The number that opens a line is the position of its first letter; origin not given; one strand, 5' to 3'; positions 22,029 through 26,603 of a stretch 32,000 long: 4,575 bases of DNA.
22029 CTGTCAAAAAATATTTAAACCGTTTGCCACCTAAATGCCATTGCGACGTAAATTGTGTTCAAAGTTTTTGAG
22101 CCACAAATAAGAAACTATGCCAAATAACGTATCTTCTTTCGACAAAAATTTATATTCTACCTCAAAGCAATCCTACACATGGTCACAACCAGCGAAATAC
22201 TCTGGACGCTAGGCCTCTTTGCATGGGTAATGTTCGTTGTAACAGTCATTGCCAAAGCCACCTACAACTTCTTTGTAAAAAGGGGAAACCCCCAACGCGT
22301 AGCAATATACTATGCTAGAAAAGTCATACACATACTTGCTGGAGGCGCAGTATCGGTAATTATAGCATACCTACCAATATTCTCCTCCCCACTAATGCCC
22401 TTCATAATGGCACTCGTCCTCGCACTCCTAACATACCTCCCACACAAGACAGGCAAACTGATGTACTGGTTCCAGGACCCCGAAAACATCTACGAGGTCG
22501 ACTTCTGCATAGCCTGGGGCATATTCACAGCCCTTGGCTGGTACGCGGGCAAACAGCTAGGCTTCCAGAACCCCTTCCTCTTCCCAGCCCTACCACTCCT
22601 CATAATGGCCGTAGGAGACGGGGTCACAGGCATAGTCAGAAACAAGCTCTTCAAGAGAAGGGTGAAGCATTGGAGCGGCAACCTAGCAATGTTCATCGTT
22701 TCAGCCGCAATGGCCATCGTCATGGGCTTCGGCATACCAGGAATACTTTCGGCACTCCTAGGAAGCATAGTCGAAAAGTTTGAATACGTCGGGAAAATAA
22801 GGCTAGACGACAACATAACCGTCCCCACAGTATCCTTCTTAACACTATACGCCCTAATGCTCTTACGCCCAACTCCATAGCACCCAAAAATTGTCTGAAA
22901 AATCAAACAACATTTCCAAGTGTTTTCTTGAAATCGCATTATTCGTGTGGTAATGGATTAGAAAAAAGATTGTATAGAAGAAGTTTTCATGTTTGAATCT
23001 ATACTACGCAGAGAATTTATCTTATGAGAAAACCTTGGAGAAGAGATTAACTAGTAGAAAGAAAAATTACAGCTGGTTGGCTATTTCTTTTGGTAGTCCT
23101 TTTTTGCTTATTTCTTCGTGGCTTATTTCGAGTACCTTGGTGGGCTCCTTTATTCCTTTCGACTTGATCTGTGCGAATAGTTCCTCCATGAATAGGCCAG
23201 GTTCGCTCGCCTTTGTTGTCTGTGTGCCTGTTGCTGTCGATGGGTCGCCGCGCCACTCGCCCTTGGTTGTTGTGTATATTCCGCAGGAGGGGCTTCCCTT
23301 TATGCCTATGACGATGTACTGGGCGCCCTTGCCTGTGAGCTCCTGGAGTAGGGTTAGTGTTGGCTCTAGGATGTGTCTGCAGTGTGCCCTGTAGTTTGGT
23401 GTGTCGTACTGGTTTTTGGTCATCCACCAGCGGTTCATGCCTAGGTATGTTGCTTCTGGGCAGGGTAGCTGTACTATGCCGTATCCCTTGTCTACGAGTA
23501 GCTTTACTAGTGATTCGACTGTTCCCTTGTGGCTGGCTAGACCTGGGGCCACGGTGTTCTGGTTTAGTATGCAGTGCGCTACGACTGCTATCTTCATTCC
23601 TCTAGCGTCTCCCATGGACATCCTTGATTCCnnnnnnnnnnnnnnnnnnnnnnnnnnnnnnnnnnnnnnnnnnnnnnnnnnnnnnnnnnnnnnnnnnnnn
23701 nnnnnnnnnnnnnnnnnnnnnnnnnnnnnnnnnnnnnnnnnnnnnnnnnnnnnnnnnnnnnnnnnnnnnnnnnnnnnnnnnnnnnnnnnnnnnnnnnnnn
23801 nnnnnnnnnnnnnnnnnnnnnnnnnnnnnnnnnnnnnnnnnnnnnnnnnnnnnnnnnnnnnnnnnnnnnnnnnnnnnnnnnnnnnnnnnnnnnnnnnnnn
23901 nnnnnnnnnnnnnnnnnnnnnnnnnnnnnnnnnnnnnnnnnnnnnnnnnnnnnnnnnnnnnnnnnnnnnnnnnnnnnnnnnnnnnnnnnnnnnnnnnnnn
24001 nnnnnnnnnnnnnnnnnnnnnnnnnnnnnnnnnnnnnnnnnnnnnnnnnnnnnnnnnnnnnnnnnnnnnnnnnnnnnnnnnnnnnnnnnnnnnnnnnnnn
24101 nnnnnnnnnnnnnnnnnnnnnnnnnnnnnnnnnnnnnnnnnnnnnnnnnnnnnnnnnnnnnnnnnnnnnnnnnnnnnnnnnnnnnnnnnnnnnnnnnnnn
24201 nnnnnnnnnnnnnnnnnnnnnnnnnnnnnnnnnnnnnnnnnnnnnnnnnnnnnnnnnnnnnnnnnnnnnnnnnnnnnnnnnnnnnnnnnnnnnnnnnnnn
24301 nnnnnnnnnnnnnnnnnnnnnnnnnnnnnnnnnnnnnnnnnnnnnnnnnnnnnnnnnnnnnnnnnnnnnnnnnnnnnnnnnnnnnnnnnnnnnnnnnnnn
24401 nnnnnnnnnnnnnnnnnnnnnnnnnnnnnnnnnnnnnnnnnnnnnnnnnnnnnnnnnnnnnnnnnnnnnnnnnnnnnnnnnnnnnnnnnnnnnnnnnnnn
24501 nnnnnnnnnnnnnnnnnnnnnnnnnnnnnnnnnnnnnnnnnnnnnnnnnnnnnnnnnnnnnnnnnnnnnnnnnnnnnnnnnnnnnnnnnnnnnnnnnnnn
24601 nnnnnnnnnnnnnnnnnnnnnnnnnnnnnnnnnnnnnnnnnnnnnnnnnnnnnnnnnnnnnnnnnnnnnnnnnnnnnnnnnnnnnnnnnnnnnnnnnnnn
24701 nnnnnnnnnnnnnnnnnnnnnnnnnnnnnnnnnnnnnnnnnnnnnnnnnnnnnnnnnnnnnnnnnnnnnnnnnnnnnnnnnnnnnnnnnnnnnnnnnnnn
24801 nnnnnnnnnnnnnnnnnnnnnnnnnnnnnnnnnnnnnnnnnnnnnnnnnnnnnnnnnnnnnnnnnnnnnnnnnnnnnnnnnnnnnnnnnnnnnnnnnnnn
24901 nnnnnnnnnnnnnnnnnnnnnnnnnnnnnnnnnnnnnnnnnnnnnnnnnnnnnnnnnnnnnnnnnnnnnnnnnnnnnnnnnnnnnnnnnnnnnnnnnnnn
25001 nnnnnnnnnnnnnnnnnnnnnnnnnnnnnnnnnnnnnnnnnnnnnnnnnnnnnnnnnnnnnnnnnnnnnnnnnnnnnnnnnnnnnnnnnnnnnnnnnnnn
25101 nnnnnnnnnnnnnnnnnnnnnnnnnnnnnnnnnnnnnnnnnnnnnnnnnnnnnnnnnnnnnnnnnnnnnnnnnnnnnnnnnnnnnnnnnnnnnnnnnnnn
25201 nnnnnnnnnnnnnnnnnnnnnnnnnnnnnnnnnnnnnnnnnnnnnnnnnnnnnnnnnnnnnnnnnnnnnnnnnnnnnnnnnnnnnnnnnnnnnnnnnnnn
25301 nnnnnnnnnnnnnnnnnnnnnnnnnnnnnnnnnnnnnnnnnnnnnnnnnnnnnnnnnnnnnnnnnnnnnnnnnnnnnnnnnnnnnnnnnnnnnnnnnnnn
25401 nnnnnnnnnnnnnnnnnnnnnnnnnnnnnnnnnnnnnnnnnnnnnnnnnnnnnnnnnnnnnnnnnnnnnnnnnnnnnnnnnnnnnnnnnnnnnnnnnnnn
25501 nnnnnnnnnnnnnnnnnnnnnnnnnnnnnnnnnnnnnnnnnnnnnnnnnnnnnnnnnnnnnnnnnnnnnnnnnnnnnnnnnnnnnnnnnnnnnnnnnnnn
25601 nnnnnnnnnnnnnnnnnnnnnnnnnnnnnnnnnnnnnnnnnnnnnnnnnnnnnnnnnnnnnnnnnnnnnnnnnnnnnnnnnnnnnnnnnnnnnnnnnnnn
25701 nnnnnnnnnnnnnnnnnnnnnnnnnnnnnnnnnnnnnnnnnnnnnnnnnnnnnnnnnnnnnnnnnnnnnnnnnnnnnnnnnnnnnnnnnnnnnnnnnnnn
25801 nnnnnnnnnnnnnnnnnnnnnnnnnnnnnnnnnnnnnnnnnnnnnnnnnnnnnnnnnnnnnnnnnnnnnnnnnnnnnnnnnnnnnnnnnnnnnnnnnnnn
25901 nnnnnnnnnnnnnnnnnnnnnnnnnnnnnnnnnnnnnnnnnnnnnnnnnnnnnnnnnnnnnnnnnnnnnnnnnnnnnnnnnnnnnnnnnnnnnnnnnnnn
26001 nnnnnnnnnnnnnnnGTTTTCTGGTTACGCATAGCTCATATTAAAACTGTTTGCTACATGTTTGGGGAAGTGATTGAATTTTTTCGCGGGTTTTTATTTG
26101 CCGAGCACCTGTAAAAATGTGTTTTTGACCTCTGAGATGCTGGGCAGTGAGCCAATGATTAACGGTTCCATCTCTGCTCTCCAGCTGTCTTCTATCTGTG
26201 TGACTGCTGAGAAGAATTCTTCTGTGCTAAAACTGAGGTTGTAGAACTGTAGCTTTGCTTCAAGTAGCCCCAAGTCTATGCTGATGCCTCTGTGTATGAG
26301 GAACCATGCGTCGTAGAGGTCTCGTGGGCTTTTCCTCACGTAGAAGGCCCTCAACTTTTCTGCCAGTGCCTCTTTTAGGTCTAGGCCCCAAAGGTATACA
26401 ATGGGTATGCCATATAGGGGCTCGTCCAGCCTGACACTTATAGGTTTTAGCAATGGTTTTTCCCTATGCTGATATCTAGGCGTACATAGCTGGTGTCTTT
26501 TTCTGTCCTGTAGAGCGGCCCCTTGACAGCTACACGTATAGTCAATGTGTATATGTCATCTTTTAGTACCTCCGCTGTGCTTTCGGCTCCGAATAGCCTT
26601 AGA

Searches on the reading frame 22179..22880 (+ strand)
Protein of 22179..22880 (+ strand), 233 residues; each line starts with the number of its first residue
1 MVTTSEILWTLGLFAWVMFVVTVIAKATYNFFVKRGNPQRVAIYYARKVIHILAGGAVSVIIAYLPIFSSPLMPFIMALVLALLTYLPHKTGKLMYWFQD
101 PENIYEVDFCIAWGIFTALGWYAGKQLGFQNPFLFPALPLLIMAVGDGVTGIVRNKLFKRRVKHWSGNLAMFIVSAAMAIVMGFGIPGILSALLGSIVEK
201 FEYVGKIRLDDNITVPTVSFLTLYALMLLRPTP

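Call 8: search_protein_families(library=pfam, proteins=[window:22179-22880:+], max_evalue=0.001)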
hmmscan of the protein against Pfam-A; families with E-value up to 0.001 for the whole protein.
window:22179-22880:+ (233 aa): 0 families

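Call 88: search_protein_families(library=pfam, proteins=[window:22179-22880:+], max_evalue=1)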
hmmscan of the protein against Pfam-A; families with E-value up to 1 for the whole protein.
window:22179-22880:+ (233 aa): 3 families
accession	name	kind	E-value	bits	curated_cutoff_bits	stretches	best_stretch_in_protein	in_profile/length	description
PF13131.11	DUF3951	-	0.03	15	26.3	1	7-45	2-37/52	Protein of unknown function (DUF3951)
PF01594.21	AI-2E_transport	-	0.34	10.5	34.3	1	137-202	22-87/327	AI-2E family transporter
PF07810.18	TMC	-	0.47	11.4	25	0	8-105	19-108/111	TMC domain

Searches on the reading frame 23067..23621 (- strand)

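Call 8: search_protein_families(library=pfam, proteins=[window:23067-23621:-], max_evalue=0.001)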
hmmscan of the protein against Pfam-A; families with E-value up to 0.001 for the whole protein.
window:23067-23621:- (184 aa): 0 families

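Call 88: search_protein_families(library=pfam, proteins=[window:23067-23621:-], max_evalue=1)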
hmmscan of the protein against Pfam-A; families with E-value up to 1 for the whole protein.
window:23067-23621:- (184 aa): 1 family
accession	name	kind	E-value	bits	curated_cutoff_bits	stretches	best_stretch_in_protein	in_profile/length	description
PF04463.17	2-thiour_desulf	-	0.0015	19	34.7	1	13-140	2-131/141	2-thiouracil desulfurase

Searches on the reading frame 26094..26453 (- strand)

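Call 8: search_protein_families(library=pfam, proteins=[window:26094-26453:-], max_evalue=0.001)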
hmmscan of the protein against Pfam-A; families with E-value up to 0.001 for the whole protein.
window:26094-26453:- (119 aa): 1 family
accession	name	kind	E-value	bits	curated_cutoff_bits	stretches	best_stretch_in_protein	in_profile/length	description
PF08843.17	AbiEii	-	1.3e-09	38.8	22.5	1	8-101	123-226/238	Nucleotidyl transferase AbiEii toxin, Type IV TA system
